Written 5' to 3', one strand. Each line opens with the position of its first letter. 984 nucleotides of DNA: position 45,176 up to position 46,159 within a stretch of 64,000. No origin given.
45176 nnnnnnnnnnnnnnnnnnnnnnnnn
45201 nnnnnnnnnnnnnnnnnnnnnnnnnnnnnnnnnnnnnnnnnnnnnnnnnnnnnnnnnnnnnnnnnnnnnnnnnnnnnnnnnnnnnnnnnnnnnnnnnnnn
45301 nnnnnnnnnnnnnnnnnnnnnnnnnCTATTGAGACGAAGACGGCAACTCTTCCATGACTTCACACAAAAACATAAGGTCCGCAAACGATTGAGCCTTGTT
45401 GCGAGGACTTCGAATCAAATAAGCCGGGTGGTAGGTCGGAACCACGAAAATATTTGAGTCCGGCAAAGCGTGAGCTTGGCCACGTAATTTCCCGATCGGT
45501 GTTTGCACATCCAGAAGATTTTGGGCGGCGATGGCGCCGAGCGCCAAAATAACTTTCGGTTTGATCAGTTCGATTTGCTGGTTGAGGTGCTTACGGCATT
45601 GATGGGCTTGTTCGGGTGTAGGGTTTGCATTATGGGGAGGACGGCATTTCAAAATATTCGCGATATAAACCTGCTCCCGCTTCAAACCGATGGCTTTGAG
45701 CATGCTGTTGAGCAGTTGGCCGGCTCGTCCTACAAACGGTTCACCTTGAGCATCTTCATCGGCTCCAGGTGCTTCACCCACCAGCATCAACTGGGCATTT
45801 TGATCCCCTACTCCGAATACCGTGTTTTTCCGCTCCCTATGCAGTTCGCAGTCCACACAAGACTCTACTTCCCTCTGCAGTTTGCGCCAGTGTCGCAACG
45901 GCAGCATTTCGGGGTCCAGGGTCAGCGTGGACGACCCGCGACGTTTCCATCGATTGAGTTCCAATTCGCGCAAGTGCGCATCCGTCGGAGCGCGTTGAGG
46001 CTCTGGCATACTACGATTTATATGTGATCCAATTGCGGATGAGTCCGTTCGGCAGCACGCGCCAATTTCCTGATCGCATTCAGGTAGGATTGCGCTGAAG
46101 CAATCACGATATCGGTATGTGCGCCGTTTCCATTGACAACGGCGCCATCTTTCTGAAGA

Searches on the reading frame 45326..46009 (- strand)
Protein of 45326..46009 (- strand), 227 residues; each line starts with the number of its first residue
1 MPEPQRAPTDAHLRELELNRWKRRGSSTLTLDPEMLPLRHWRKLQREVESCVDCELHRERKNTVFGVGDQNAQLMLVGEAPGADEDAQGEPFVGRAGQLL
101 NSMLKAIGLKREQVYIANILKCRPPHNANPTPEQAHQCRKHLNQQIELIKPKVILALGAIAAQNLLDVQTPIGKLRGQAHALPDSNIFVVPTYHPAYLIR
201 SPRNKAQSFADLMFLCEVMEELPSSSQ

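Call 5: search_protein_families(library=pfam, proteins=[window:45326-46009:-])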
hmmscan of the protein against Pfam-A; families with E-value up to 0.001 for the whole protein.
window:45326-46009:- (227 aa): 1 family
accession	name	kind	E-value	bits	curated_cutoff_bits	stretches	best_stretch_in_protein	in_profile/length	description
PF03167.25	UDG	-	2.3e-39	135.1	24.3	1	65-208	1-131/141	Uracil DNA glycosylase superfamily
